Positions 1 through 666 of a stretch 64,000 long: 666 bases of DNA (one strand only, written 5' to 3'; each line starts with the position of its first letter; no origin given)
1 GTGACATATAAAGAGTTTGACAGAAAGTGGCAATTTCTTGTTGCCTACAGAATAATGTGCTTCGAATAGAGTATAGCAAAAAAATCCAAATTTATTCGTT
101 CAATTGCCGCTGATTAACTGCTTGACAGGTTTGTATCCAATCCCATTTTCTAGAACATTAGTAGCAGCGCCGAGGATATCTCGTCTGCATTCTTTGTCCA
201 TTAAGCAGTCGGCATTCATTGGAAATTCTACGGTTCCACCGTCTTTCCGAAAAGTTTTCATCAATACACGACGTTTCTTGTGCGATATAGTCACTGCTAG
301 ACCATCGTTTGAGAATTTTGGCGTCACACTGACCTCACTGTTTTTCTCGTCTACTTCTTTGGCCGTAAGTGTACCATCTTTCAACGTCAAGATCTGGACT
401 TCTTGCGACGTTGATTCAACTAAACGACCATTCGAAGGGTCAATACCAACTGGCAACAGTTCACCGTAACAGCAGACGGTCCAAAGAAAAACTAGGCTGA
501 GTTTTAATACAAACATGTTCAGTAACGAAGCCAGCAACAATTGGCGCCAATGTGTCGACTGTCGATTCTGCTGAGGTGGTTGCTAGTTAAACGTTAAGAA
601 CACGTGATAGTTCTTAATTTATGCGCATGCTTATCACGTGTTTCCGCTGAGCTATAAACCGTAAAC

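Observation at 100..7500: Cluster of small single-exon secreted-protein genes including a divergent paralog pair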

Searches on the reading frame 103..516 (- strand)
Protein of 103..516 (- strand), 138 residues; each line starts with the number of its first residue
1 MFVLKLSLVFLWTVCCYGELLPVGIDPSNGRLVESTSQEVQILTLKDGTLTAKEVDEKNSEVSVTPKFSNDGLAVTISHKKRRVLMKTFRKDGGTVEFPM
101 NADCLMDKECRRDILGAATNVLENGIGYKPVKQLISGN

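Call 5: search_protein_families(library=pfam, max_evalue=1, proteins=[window:103-516:-])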
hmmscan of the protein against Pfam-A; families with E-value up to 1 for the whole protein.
seq(138 aa): 2 families
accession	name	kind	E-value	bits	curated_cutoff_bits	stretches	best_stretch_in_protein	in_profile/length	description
PF19119.5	DUF5803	-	0.082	12.9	25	1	51-103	59-111/196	Family of unknown function (DUF5803)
PF01808.24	AICARFT_IMPCHas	-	0.18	11.6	25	1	51-89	182-220/311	AICARFT/IMPCHase bienzyme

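Call 18: predict_structure(alignment_id=A1)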
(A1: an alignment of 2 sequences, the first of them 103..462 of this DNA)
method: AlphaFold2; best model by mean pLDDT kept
length: 120 residues; sequences in the alignment: 2
mean_pLDDT: 40.5   pTM: 0.35
mean pLDDT of the five models: 40.5, 38.0, 33.1, 32.1, 32.1
residues with pLDDT >= 90: 0; 70-90: 0; 50-70: 33; < 50: 87
segments of 3 or more residues with pLDDT < 50: 1-53, 65-67, 72-81, 105-120
pLDDT, mean of each block of 10 residues (from residue 1): 29 32 30 32 41 49 50 44 51 55 45 30
secondary structure, 60 per line:
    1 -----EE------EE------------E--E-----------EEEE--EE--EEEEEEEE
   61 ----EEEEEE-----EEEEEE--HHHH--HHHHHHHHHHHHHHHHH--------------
elements in order: E43-46 E53-60 E65-70 E76-81 H84-87 H90-106

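Call 19: search_protein_representatives(alignment_id=A1)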
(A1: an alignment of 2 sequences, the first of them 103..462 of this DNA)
Query: 2 sequences, 120 profile positions. Proteins with E-value up to 0.001 (for the whole library): 13; up to 1e-10: 4; up to 1e-30: 1. The best 13 are listed.
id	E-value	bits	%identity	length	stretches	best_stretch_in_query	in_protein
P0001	3.6e-31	124.0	-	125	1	16-120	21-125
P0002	2.9e-14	69.5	-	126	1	14-116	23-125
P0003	1.3e-13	67.4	-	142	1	4-118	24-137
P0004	2.0e-12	63.5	-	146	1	16-113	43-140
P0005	2.8e-09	53.4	-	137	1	1-116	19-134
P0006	6.1e-09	52.3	-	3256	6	70-112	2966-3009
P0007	2.5e-07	47.1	-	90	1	35-105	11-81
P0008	6.1e-07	45.8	-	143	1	7-116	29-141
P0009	3.5e-06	43.4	-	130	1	51-109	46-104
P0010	3.9e-06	43.2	-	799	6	9-85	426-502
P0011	1.3e-05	41.6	-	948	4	22-102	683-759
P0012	1.3e-05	41.6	-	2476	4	14-92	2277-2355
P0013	3.0e-04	37.2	-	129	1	67-109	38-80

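Call 21: list_cluster_members(proteins=[P0001, P0002, P0003, P0004, P0005, P0007, P0008, P0009, P0013, P0006])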
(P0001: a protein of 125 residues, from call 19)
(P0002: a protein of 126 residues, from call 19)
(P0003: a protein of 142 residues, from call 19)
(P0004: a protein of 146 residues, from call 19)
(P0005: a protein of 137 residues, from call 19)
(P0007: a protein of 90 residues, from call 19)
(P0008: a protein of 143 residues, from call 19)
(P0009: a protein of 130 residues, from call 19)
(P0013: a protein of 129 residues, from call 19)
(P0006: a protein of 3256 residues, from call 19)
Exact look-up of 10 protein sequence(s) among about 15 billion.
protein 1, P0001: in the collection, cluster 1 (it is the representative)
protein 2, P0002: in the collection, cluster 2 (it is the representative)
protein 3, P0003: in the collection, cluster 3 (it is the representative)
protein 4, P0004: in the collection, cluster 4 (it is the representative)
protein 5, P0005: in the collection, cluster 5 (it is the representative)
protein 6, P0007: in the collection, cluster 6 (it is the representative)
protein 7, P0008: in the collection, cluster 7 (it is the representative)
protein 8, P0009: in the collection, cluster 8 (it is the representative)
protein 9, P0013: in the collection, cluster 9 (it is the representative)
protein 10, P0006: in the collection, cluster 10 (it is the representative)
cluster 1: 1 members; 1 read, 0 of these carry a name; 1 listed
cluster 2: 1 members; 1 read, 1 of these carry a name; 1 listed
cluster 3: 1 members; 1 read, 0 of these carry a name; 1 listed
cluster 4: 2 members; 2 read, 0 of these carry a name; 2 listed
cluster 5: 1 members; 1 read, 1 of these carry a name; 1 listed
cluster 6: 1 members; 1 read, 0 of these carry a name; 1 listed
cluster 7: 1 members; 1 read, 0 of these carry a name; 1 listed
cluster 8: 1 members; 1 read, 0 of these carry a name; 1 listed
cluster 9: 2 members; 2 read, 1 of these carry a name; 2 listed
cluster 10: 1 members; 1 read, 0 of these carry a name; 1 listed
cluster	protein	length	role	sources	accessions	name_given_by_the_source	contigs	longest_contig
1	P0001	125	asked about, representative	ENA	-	-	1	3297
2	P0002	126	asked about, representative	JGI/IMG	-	hypothetical protein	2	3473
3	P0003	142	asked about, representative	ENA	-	-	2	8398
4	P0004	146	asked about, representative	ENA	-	-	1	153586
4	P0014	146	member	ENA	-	-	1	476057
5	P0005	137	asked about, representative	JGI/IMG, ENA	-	hypothetical protein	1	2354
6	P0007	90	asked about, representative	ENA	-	-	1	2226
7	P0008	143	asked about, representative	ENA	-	-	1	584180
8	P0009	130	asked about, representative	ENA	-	-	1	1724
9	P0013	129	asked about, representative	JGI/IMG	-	hypothetical protein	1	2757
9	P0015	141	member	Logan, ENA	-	-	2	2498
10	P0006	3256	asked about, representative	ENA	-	-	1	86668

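Call 23: find_homologous_proteins(query=A3, max_evalue=0.001)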
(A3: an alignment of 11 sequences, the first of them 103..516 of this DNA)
Query A3 (11 sequences) (138 aa, profile of the alignment): 5 proteins with E <= 0.001 among 602 candidates.
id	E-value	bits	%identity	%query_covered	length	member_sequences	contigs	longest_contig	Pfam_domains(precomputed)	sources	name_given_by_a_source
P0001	8.2e-40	154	54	100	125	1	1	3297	-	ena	-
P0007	3.4e-22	97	19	51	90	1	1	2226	-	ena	-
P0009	2.0e-21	94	51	30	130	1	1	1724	-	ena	-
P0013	3.0e-16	78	49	28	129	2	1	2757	-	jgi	jgi:hypothetical protein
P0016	3.2e-9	55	46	27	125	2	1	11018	-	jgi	jgi:hypothetical protein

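Call 24: find_encoding_contigs(protein=P0001, flank=10000)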
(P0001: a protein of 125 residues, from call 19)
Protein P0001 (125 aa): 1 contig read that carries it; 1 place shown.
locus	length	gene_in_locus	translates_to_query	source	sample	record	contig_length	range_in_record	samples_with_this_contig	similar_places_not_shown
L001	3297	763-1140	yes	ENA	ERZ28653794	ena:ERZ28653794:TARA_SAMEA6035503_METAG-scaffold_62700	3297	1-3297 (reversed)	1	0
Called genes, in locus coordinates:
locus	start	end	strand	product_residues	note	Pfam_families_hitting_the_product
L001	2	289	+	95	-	?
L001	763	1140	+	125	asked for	-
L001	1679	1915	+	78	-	-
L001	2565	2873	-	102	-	-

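Call 25: find_encoding_contigs(protein=P0008, flank=10000)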
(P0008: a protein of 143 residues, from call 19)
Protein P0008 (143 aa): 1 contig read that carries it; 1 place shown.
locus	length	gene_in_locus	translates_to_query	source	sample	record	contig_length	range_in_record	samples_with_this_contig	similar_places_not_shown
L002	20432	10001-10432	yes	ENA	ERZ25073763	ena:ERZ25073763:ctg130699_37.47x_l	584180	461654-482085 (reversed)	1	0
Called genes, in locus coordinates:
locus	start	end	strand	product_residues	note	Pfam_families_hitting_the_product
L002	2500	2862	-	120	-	-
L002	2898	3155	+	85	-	-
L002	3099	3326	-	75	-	-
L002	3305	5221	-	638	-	-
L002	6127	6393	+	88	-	-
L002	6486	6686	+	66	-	-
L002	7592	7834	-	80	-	-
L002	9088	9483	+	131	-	-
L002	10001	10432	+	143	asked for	-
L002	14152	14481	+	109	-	-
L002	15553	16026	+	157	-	-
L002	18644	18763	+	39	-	-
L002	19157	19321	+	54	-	-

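Call 26: find_encoding_contigs(protein=P0004, flank=10000)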
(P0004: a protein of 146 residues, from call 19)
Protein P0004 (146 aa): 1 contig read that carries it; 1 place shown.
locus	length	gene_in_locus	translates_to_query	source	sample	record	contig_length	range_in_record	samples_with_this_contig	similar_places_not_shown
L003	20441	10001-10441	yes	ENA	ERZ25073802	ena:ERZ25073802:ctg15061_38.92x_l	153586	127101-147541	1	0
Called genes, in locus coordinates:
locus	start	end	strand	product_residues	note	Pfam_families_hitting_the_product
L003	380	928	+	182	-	-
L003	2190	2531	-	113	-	-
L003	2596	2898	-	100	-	-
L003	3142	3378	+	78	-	-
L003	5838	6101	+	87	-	PF26156:PARP4_MVP-ID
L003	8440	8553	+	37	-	-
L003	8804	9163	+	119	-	-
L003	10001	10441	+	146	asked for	-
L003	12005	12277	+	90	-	-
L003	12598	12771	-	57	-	-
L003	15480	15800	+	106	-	-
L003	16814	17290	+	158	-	-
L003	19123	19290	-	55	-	-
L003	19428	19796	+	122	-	-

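Call 29: search_protein_families(library=pfam, max_evalue=0.01, proteins=[P0006, P0010, P0011, P0012])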
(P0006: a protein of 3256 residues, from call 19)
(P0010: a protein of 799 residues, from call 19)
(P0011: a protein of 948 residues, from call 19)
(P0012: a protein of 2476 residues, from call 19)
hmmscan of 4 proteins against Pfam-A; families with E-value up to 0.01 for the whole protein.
P0006 (3256 aa): 8 families
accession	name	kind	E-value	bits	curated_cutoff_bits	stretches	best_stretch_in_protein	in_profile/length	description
PF00028.23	Cadherin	-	8.1e-133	433.7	28.8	22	1390-1462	4-73/93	Cadherin domain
PF09235.17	SAM_Ste50p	-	3.9e-31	107.6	21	0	2034-2066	16-48/75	Ste50p, sterile alpha motif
PF24507.1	Ig_CFAP65_4th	-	7.4e-13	49.1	27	0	636-664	6-35/76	CFAP65, fourth Ig-like domain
PF01203.25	T2SSN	-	6.9e-08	33.3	29.6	0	2053-2080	7-34/211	Type II secretion system (T2SS), protein N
PF17683.6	TFIIF_beta_N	-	2.2e-06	28.7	25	0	1876-1914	45-83/145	TFIIF, beta subunit N-terminus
PF01410.23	COLFI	-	0.0018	18.1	26.2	0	2750-2809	154-212/233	Fibrillar collagen C-terminal domain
PF18621.7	Rv3651-like_middle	-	0.0024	18.7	31.1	0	1513-1549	55-91/110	Rv3651-like, middle domain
PF04745.17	Pox_A8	-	0.0062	16.1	25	0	2437-2477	124-164/289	VITF-3 subunit protein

P0010 (799 aa): 15 families
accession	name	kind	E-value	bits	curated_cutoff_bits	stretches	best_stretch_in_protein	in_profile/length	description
PF00028.23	Cadherin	-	1.8e-26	92.8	28.8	0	163-233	24-90/93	Cadherin domain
PF06486.16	DUF1093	-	2.4e-16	60.6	26.3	0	507-528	24-46/81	Protein of unknown function (DUF1093)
PF15418.12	DUF4625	-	3.4e-15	56.9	27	0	93-132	92-130/131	Domain of unknown function (DUF4625)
PF22352.2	K319L-like_PKD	-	5.1e-11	42.9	27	0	106-132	58-84/84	K319L-like, PKD domain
PF18981.6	InlK_D3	-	2e-09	37.8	25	0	283-334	23-75/75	Internalin K domain (D3/D4)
PF14475.11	Mso1_Sec1_bdg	-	2.6e-09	36.9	29.1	0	113-128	5-20/40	Sec1-binding region of Mso1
PF08634.16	Pet127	-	2e-08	34.4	25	0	347-440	9-102/274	Mitochondrial protein Pet127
PF20611.3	DUF6801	-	8.1e-07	29.7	26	0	213-279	52-118/161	Family of unknown function (DUF6801)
PF19077.6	Big_13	-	3.9e-06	27.7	27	0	88-132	53-100/102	Bacterial Ig-like domain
PF06165.18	GH94_b-supersand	-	4.3e-06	26.8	23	0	111-149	85-123/251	Glycosyl hydrolase 94, supersandwich domain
PF01380.27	SIS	-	2.1e-05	24.8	25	0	316-377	57-118/131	SIS domain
PF19512.4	DUF6046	-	3.5e-05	24.2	27.4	0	492-521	81-110/122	Domain of unknown function (DUF6046)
PF14381.12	EDR1_CTR1_ARMC3_pept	-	0.00011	22.5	27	0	631-701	96-167/203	EDR1/CTR1/ARMC3, peptidase-like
PF05345.18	He_PIG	-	0.0013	19.6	24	0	6-31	71-96/96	Putative Ig domain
PF20936.3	GCIP_C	-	0.0024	18.6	36.2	0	324-360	17-52/106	Grap2 and cyclin-D-interacting, C-terminal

P0011 (948 aa): 7 families
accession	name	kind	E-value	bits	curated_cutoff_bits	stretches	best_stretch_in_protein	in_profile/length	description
PF17963.7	Big_9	-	4e-25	88.9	23.6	3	841-947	1-89/89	Bacterial Ig domain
PF17892.7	Cadherin_5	-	2.2e-07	31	26.5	0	840-944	1-95/98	Cadherin-like domain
PF17803.7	Cadherin_4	-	5.8e-07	30.4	25.1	1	609-680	1-66/71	Bacterial cadherin-like domain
PF24063.1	DUF7363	-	7.8e-06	26.9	28.3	0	236-272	68-104/107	Domain of unknown function (DUF7363)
PF16184.11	Cadherin_3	-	8.6e-06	26.1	25.5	0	877-946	27-104/106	Cadherin-like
PF18079.6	AglB_L1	-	0.0022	18.5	23.6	0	691-728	32-69/87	Archaeal glycosylation protein B long peripheral domain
PF12893.14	Lumazine_bd_2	-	0.0028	18.8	22.1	0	85-123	46-84/116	Putative lumazine-binding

P0012 (2476 aa): 3 families
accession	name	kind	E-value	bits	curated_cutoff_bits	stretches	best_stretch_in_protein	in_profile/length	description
PF03382.20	DUF285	-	2e-128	421.7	25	8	2132-2242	10-120/120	Mycoplasma protein of unknown function, DUF285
PF09479.16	Flg_new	-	2.4e-44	149.7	27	5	1128-1199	3-65/65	Listeria-Bacteroides repeat domain (List_Bact_rpt)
PF19630.5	DUF6134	-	9.8e-05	22.9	27.9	0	759-829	108-178/184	Domain of unknown function (DUF6134)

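Call 32: find_related_loci(query=A4, collection=metagenome_contigs, flank=10000)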
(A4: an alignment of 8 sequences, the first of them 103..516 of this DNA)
Query A4 (138 aa) in metagenome_contigs; peptide patterns used: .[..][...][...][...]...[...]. (x = any residue, [..] = any of these).
4 stretches matched a pattern; 1 encode a relative of the query (tblastn E <= 1e-3); 1 distinct loci.
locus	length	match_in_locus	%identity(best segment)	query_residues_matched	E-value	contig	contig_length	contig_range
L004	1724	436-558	51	87-127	5e-15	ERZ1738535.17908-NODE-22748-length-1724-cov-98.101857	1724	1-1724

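Call 33: find_encoding_contigs(protein=P0007, flank=10000)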
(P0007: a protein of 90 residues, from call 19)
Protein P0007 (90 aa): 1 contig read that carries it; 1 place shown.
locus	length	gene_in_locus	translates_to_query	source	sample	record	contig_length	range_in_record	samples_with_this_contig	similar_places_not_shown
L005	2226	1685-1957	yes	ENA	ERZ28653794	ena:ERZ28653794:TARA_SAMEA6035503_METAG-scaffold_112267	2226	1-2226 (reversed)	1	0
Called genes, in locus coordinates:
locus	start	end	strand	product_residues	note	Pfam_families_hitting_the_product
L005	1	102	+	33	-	?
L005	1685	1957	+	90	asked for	-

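Call 34: find_encoding_contigs(protein=P0003, flank=10000)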
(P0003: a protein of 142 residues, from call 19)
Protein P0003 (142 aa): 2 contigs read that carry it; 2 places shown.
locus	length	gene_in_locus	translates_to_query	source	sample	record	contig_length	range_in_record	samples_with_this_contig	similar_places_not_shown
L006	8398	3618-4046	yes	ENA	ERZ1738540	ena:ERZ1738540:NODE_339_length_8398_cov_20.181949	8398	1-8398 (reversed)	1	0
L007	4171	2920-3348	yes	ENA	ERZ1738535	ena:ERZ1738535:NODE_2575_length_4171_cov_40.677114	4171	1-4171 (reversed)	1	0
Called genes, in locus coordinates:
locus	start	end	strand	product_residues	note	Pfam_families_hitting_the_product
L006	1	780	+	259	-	?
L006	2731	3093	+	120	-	-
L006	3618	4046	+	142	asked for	-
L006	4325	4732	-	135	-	-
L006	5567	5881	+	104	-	-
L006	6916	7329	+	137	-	-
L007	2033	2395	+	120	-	-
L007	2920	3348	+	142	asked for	-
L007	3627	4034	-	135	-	-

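Call 35: find_encoding_contigs(protein=P0016, flank=10000)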
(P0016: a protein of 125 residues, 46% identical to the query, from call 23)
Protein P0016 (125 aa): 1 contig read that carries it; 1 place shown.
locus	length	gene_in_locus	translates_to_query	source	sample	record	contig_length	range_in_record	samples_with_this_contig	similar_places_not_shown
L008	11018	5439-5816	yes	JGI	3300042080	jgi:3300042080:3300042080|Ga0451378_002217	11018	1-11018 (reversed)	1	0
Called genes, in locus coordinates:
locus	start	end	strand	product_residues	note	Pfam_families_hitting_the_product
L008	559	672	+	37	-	-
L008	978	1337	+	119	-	-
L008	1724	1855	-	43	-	-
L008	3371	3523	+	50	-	-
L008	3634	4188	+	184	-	-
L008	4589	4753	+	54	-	-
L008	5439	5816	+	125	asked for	-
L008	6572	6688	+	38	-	-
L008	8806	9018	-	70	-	-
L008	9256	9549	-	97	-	-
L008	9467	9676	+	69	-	-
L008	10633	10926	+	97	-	-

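Call 48: predict_structure(alignment_id=A6)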
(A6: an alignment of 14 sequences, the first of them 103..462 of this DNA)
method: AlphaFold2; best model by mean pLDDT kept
length: 120 residues; sequences in the alignment: 14
mean_pLDDT: 47.5   pTM: 0.33
mean pLDDT of the five models: 47.5, 45.3, 39.8, 39.5, 39.0
residues with pLDDT >= 90: 0; 70-90: 7; 50-70: 37; < 50: 76
segments of 3 or more residues with pLDDT < 50: 1-27, 30-49, 59-73, 109-120
pLDDT, mean of each block of 10 residues (from residue 1): 33 35 48 36 44 53 34 51 66 69 59 40
secondary structure, 60 per line:
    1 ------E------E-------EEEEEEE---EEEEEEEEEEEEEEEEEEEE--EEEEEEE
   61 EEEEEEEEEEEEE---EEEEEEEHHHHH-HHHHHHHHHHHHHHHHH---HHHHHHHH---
elements in order: E22-28 E32-51 E54-73 E77-83 H84-88 H90-106 H110-117

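Call 65: search_solved_structures(query=A6, max_evalue=10)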
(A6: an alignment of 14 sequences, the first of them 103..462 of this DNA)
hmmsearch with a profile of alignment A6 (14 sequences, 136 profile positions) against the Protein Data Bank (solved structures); distinct sequences matched with E-value up to 10: 2.
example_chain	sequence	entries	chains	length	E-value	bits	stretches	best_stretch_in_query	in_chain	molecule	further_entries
9e6g_D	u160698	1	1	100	0.63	13.4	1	16-91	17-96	B-cell antigen receptor complex-associated protein beta chain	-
7lzp_C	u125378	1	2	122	1.5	12.1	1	35-95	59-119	JPU-G11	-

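Call 69: find_encoding_contigs(protein=P0015, flank=10000)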
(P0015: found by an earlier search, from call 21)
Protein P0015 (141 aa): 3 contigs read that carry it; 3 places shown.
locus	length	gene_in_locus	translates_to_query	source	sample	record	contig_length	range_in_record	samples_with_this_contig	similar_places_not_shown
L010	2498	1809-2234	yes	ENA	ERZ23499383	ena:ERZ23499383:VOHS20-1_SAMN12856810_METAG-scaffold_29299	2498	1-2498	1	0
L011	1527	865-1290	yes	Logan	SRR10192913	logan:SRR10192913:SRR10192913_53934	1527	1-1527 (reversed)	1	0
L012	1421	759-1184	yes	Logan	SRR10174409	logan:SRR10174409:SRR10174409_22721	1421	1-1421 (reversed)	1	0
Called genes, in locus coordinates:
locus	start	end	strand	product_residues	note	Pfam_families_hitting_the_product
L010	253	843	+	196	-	-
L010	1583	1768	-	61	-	-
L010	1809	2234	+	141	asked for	-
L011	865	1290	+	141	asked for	-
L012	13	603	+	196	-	-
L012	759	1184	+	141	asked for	-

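Call 83: search_protein_families(library=pfam, alignment_id=A6, max_evalue=1)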
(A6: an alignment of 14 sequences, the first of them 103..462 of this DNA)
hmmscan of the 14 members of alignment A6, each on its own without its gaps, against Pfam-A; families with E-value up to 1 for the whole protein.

A. member 1, window:103-462:- (120 aa): 2 families
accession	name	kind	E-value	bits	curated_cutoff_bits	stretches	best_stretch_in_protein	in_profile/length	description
PF19119.5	DUF5803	-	0.059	13.4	25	1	33-85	59-111/196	Family of unknown function (DUF5803)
PF01808.24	AICARFT_IMPCHas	-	0.14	12.1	25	1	33-71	182-220/311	AICARFT/IMPCHase bienzyme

B. families by the number of members that match (of 14 scanned): 8 families
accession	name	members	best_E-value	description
PF25330.1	C2_nem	2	0.081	Nematode specific C2 domain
PF19849.4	DUF6324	2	0.19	Family of unknown function (DUF6324)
PF22409.2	TopoV_HHH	2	0.2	Topoisomerase V, HHH domain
PF07634.16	RtxA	1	0.053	RtxA repeat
PF19119.5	DUF5803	1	0.059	Family of unknown function (DUF5803)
PF14940.11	TMEM219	1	0.063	Transmembrane 219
PF01808.24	AICARFT_IMPCHas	1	0.14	AICARFT/IMPCHase bienzyme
PF21459.3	INI1_DNA-bd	1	0.18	SWI/SNF Subunit INI1, DNA binding domain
